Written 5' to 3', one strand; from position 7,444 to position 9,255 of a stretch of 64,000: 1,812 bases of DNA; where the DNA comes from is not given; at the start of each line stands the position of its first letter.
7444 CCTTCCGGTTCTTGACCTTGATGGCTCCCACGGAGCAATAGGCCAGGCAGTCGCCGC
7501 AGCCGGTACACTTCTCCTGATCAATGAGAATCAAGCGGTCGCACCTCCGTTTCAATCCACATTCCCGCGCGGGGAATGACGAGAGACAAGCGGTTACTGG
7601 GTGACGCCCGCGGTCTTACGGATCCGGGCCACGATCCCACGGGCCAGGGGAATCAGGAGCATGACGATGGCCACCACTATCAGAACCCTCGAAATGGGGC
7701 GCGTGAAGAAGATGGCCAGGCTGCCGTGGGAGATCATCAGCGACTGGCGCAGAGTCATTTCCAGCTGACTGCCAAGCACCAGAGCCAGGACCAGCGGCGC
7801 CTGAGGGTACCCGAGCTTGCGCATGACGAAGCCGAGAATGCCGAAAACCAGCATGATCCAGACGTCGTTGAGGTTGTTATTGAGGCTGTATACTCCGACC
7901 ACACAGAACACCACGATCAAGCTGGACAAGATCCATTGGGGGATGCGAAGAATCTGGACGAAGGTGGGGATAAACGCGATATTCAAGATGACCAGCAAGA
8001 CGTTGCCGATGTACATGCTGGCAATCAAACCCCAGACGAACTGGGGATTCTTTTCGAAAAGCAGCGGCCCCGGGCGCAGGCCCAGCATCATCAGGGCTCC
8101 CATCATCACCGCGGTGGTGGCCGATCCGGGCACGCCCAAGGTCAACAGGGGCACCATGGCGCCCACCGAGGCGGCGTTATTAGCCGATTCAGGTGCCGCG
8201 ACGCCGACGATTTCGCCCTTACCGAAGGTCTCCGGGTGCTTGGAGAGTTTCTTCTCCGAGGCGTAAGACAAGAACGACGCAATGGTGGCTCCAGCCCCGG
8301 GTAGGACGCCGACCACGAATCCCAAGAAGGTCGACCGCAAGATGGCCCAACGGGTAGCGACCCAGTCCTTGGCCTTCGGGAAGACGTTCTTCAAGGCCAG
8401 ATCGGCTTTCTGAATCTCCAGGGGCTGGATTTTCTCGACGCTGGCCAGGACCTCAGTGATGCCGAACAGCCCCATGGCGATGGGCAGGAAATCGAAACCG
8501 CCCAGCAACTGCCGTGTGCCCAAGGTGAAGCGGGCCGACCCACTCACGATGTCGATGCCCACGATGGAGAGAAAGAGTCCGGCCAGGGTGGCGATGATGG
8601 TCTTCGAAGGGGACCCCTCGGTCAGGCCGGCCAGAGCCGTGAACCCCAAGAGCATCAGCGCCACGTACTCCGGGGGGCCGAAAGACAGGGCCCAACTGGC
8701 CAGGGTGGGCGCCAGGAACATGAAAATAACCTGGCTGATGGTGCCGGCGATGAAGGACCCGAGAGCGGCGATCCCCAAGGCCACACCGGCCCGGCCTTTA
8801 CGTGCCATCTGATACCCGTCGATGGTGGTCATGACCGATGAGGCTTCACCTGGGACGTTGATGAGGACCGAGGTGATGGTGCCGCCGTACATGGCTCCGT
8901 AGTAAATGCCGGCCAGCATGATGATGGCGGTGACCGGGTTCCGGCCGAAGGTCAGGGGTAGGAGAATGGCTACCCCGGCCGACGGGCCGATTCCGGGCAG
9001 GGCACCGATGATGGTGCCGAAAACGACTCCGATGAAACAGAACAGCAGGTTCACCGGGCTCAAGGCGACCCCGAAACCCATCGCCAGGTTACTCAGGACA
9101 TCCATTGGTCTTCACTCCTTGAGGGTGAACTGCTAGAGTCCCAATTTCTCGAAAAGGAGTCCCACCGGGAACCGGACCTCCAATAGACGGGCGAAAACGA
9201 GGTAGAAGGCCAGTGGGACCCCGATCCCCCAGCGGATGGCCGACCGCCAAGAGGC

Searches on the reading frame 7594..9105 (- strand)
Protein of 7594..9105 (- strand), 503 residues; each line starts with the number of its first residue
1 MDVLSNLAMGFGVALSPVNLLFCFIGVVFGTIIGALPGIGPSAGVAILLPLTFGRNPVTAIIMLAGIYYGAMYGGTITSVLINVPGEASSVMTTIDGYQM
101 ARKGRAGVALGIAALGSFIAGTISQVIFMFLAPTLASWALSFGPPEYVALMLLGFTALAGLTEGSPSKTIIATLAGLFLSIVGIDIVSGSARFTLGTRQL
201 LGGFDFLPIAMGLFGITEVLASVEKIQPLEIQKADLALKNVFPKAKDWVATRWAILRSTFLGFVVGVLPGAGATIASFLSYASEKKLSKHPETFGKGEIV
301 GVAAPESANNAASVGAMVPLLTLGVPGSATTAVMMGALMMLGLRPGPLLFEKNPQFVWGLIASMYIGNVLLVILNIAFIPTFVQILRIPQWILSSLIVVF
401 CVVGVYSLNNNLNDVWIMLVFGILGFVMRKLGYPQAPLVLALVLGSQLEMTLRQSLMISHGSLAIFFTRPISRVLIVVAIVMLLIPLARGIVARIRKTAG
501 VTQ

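Call 7: search_protein_families(library=pfam, proteins=[window:7594-9105:-], max_evalue=0.01)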
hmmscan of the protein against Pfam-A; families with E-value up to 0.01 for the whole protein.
window:7594-9105:- (503 aa): 1 family
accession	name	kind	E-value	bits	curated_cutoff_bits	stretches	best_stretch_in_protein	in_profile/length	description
PF01970.21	TctA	-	2.6e-170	567.1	28.9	1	20-440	1-423/423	Tripartite tricarboxylate transporter TctA family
